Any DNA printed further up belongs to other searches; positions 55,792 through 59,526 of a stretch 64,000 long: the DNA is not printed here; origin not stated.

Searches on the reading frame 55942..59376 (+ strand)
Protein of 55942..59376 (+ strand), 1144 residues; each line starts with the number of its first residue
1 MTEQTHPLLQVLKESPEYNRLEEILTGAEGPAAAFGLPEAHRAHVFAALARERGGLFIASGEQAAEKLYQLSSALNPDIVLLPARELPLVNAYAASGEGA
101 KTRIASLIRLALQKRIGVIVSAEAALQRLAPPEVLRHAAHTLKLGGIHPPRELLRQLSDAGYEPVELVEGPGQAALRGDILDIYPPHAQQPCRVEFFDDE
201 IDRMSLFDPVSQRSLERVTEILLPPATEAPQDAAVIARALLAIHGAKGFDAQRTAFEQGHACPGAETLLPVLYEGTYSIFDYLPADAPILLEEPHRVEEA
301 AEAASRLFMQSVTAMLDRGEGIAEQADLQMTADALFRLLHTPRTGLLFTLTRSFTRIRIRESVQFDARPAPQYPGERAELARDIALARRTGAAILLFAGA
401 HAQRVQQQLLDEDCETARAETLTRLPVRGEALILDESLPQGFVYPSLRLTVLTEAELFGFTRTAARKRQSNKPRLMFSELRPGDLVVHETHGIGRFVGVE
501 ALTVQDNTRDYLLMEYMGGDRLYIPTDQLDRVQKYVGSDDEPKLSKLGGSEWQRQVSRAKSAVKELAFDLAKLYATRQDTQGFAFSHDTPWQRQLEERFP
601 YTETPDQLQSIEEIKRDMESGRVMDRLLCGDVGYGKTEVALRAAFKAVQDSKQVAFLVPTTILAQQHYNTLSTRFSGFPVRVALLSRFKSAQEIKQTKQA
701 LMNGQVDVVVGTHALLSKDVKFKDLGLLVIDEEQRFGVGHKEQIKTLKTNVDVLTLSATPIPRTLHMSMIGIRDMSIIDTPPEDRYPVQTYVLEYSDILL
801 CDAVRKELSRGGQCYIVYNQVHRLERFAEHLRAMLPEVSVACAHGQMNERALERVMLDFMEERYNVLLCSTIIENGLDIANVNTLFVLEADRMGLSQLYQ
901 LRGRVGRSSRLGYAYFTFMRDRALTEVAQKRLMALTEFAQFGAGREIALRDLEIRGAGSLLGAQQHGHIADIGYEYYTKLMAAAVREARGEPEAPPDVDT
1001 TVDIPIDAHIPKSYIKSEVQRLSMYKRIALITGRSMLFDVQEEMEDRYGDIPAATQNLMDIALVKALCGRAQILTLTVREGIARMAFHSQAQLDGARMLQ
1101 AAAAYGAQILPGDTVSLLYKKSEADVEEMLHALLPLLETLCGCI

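Call 28: find_encoding_contigs(protein=window:55942-59376:+, flank=3000, max_places=4)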
Protein window:55942-59376:+ (1144 aa): 1 contig read that carries it; 1 place shown.
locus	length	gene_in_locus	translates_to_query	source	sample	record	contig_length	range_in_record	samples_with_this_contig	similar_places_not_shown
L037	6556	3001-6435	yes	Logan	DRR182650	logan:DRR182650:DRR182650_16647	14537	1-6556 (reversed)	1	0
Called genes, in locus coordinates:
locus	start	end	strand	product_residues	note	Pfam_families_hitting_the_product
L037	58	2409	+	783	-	PF00122:E1-E2_ATPase, PF00702:Hydrolase, PF08282:Hydrolase_3 (faint)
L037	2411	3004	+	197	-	PF01195:Pept_tRNA_hydro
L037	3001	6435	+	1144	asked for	PF17757:UvrB_inter, PF02559:CarD_TRCF_RID, PF00270:DEAD, PF04851:ResIII, PF22590:Cas3-like_C_2 (faint), PF00271:Helicase_C, PF03461:TRCF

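Call 29: find_homologous_proteins(query=window:55942-59376:+, max_evalue=1e-50)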
Query window:55942-59376:+ (1144 aa): 1473 proteins with E <= 1e-50 among 8000 candidates; the best 120 are listed.
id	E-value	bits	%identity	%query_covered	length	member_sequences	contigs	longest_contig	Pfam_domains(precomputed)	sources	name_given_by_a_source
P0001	0.0e+0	2296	90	100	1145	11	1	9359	PF02559.23,PF00270.36,PF17757.7,PF03461.21,PF00271.38,PF04851.22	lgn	-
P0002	0.0e+0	2151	84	100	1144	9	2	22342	PF02559.23,PF00270.36,PF17757.7,PF03461.21,PF00271.38,PF04851.22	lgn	-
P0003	0.0e+0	2015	79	100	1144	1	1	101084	PF02559.23,PF00270.36,PF17757.7,PF03461.21,PF00271.38,PF04851.22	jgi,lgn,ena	-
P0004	0.0e+0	1987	77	100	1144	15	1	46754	PF02559.23,PF00270.36,PF17757.7,PF03461.21,PF00271.38,PF04851.22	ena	-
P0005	0.0e+0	1974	76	100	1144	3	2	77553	PF02559.23,PF00270.36,PF17757.7,PF03461.21,PF00271.38,PF22590.3,PF04851.22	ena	-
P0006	0.0e+0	1959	76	100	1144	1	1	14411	PF02559.23,PF00270.36,PF17757.7,PF03461.21,PF00271.38,PF04851.22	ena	-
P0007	0.0e+0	1871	73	100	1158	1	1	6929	PF02559.23,PF00270.36,PF17757.7,PF03461.21,PF00271.38,PF04851.22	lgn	-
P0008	0.0e+0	1779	69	98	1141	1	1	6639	PF02559.23,PF00270.36,PF17757.7,PF03461.21,PF00271.38,PF04851.22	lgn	-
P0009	0.0e+0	1750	70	99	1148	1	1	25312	PF02559.23,PF00270.36,PF17757.7,PF03461.21,PF00271.38,PF04851.22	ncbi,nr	ncbi:transcription-repair coupling factor [Christensenellaceae bacterium OttesenSCG-928-M15]|nr:tran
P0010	0.0e+0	1744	69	100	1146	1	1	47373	PF02559.23,PF00270.36,PF17757.7,PF03461.21,PF00271.38,PF22590.3,PF04851.22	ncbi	-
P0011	0.0e+0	1726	68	100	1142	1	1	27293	PF02559.23,PF00270.36,PF17757.7,PF03461.21,PF00271.38,PF22590.3,PF04851.22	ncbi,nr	ncbi:transcription-repair coupling factor [Eubacteriales bacterium OttesenSCG-928-K08]|nr:transcript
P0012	0.0e+0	1703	68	98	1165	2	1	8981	PF02559.23,PF00270.36,PF17757.7,PF03461.21,PF00271.38,PF22590.3,PF04851.22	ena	-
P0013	0.0e+0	1688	67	99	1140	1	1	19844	PF02559.23,PF00270.36,PF17757.7,PF03461.21,PF00271.38,PF04851.22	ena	-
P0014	0.0e+0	1674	66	99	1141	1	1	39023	PF02559.23,PF00270.36,PF17757.7,PF03461.21,PF00271.38,PF22590.3,PF04851.22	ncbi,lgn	-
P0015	0.0e+0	1667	66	100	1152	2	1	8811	PF02559.23,PF00270.36,PF17757.7,PF03461.21,PF00271.38,PF04851.22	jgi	jgi:transcription-repair coupling factor (superfamily II helicase)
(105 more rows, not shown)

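Call 30: find_encoding_contigs(protein=P0001, flank=2500, max_places=1)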
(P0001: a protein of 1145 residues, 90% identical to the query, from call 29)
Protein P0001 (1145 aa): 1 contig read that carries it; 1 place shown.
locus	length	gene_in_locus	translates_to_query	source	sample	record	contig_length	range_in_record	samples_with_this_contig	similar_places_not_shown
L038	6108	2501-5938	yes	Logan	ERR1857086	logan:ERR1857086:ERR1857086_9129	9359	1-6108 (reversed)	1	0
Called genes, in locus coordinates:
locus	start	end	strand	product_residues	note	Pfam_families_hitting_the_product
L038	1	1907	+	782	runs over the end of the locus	PF00122:E1-E2_ATPase, PF00702:Hydrolase, PF08282:Hydrolase_3 (faint)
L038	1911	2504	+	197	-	PF01195:Pept_tRNA_hydro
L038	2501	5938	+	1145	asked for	PF17757:UvrB_inter, PF02559:CarD_TRCF_RID, PF00270:DEAD, PF04851:ResIII, PF00271:Helicase_C, PF03461:TRCF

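Call 31: find_encoding_contigs(protein=P0002, flank=2500, max_places=1)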
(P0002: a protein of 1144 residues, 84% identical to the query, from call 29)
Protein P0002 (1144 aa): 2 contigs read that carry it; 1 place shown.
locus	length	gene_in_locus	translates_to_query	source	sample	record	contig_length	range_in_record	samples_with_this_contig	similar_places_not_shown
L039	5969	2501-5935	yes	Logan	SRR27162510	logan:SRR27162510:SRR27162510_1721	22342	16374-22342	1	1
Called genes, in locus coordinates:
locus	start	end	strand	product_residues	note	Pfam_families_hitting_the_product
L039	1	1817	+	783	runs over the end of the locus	PF00122:E1-E2_ATPase, PF00702:Hydrolase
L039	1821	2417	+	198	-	PF01195:Pept_tRNA_hydro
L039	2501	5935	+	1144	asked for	PF17757:UvrB_inter, PF02559:CarD_TRCF_RID, PF00270:DEAD, PF04851:ResIII, PF00271:Helicase_C, PF03461:TRCF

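Call 32: find_encoding_contigs(protein=P0003, flank=2500, max_places=1)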
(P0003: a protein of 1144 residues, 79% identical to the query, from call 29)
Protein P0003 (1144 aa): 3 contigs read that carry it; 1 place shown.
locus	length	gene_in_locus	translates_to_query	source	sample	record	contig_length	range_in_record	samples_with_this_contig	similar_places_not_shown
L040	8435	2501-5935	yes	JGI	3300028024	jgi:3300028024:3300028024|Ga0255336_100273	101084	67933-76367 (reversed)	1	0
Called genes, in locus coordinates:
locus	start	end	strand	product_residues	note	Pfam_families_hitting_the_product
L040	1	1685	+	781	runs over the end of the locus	PF00122:E1-E2_ATPase, PF00702:Hydrolase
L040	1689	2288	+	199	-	PF01195:Pept_tRNA_hydro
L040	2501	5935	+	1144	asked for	PF17757:UvrB_inter, PF02559:CarD_TRCF_RID, PF00270:DEAD, PF04851:ResIII, PF00271:Helicase_C, PF03461:TRCF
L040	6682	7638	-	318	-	-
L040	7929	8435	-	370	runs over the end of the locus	PF00248:Aldo_ket_red, PF13183:Fer4_8 (weak), PF13187:Fer4_9, PF13534:Fer4_17 (weak)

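Call 33: find_encoding_contigs(protein=P0004, flank=2500, max_places=1)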
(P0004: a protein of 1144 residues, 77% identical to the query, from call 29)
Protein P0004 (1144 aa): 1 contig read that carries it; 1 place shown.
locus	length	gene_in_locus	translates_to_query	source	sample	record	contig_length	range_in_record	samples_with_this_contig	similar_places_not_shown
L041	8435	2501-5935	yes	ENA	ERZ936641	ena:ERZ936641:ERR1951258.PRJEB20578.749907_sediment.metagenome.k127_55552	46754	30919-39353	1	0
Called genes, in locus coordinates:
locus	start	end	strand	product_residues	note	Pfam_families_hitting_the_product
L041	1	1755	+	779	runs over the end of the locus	PF00122:E1-E2_ATPase, PF00702:Hydrolase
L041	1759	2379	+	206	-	PF01195:Pept_tRNA_hydro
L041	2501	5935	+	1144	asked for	PF17757:UvrB_inter, PF02559:CarD_TRCF_RID, PF00270:DEAD, PF04851:ResIII, PF00271:Helicase_C, PF03461:TRCF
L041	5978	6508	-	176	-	PF13302:Acetyltransf_3 (weak), PF13420:Acetyltransf_4 (weak), PF00583:Acetyltransf_1, PF13673:Acetyltransf_10, PF13508:Acetyltransf_7, PF08445:FR47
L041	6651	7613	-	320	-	-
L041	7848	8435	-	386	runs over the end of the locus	PF08239:SH3_3, PF06347:SH3_4 (weak), PF08239:SH3_3, PF00188:CAP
